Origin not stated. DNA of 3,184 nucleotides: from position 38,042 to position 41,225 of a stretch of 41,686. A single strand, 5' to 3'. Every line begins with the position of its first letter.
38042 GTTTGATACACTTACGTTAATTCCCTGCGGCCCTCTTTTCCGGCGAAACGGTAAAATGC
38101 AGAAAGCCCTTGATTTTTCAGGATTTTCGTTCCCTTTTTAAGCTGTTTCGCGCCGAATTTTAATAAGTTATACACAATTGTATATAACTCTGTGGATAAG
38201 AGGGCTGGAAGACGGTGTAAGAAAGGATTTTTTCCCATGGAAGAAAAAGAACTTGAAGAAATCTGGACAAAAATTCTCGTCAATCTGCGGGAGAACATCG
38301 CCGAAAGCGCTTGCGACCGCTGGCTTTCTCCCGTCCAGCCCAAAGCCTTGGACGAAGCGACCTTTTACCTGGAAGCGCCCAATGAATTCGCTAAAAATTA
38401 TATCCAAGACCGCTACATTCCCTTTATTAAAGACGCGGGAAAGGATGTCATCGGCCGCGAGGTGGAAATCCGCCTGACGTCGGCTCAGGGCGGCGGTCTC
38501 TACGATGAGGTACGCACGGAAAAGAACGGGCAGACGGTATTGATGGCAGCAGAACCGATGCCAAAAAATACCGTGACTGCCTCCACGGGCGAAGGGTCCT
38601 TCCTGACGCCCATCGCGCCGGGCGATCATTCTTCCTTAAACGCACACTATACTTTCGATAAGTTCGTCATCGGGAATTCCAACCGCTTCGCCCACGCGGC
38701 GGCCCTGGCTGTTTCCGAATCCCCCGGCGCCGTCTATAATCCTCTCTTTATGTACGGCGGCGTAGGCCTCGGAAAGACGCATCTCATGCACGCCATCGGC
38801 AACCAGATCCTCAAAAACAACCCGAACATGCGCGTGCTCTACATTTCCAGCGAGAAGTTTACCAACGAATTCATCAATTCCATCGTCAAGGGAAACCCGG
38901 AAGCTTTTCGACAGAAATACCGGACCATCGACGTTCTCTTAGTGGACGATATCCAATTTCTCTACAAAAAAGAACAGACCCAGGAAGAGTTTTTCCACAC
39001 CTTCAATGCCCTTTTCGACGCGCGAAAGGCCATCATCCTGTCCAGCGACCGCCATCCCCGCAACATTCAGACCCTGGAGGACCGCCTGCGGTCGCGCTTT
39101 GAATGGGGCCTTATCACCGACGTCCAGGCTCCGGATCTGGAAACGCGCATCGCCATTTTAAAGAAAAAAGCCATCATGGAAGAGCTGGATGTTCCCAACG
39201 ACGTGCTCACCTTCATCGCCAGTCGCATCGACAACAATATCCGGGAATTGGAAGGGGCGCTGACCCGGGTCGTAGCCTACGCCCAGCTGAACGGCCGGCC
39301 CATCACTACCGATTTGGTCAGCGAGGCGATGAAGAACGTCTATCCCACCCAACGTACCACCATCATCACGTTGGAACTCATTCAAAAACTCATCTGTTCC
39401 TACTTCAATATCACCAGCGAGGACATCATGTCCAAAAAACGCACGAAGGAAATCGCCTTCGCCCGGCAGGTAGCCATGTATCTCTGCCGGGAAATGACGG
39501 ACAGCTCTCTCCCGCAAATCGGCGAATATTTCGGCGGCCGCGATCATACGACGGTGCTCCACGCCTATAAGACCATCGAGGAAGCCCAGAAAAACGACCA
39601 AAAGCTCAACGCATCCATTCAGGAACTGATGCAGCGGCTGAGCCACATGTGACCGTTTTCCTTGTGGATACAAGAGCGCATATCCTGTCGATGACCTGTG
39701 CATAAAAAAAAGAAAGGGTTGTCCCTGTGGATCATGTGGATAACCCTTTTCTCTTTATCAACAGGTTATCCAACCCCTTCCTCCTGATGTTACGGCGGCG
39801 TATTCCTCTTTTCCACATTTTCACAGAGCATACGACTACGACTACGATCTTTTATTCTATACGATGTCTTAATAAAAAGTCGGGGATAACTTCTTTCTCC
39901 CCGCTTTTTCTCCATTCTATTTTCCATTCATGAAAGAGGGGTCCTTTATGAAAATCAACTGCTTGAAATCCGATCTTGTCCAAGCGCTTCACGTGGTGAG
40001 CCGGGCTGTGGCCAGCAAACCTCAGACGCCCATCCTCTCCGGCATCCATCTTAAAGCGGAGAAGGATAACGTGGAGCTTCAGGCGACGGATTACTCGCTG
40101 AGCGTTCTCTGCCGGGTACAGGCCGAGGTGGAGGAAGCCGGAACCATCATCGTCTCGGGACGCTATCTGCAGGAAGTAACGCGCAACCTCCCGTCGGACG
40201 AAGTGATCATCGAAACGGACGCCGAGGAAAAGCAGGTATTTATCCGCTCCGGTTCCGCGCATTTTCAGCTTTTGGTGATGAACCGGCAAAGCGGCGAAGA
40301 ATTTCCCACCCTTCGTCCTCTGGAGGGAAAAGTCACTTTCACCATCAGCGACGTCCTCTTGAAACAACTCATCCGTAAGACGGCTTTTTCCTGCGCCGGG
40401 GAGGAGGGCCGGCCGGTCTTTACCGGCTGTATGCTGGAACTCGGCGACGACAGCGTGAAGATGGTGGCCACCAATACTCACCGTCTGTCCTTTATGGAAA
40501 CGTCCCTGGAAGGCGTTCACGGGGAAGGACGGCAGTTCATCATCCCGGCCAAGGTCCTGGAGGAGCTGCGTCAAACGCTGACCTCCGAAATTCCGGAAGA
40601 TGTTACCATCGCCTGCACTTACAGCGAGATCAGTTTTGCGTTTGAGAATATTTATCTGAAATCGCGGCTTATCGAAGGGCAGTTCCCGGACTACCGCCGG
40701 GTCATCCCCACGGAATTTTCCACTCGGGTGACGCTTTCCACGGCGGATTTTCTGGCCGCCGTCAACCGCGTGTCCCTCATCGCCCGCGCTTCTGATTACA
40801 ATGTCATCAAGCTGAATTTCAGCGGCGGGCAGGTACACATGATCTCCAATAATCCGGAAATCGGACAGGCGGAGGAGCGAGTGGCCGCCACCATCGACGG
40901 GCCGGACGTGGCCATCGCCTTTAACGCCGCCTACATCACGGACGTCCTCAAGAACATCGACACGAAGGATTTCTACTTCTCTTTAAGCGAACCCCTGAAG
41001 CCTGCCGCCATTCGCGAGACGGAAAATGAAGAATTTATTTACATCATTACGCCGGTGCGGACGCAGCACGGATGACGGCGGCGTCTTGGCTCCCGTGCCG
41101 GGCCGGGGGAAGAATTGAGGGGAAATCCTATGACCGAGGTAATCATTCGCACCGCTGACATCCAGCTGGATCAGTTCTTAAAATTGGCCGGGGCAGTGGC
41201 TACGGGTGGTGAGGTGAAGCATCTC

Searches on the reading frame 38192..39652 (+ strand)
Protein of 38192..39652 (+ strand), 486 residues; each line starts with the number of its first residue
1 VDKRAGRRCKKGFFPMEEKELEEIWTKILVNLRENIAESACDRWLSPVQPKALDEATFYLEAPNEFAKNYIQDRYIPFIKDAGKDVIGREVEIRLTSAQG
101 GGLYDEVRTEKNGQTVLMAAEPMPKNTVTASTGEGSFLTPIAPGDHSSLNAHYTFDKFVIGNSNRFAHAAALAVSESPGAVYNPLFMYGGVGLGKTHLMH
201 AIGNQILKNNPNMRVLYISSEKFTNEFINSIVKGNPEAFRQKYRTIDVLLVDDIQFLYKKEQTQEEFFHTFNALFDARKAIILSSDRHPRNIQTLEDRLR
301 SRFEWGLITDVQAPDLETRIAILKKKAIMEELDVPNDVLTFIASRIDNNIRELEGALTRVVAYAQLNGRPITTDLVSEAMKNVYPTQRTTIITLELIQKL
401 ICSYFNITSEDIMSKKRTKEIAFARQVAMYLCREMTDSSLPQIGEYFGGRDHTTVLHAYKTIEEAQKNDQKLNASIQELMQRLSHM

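Call 43: search_protein_families(library=pfam, proteins=[window:38192-39652:+])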
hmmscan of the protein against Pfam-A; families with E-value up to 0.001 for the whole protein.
window:38192-39652:+ (486 aa): 5 families
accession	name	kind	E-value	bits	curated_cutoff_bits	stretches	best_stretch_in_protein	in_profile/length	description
PF00308.24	Bac_DnaA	-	2.1e-74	249.5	23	1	149-310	1-162/162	Bacterial DnaA ATPAse domain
PF08299.17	Bac_DnaA_C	-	7.2e-34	116.1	31.5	1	395-462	2-69/69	Bacterial dnaA protein helix-turn-helix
PF11638.13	DnaA_N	-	1.3e-13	50.9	24.6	1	22-82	1-62/65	DnaA N-terminal domain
PF01695.23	IstB_IS21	-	2.9e-08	34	24.1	1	185-285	95-193/238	IstB-like ATP binding protein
PF00004.35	AAA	-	9.9e-07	29.7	21.2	1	186-304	2-124/131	ATPase family associated with various cellular activities (AAA)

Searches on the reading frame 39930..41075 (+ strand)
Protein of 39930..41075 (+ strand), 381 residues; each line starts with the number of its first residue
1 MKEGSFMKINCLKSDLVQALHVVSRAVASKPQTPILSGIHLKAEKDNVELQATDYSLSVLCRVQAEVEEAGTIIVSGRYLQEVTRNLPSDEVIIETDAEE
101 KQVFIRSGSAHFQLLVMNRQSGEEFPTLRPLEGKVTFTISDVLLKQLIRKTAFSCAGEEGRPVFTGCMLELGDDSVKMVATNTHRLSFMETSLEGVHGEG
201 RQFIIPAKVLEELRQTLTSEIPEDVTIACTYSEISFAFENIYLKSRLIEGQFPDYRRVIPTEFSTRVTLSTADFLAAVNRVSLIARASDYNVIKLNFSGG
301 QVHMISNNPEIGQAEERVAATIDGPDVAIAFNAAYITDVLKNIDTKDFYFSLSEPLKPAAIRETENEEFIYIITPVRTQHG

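Call 43: search_protein_families(library=pfam, proteins=[window:39930-41075:+])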
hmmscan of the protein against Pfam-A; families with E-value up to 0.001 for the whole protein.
window:39930-41075:+ (381 aa): 3 families
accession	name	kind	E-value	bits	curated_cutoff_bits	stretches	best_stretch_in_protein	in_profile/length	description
PF00712.24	DNA_pol3_beta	-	1.2e-33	116.3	24.4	1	7-128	1-119/120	DNA polymerase III beta subunit, N-terminal domain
PF02767.21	DNA_pol3_beta_2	-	1.2e-32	113.1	27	2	139-254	2-116/116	DNA polymerase III beta subunit, central domain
PF02768.20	DNA_pol3_beta_3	-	9.3e-32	109.8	27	1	256-377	1-121/121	DNA polymerase III beta subunit, C-terminal domain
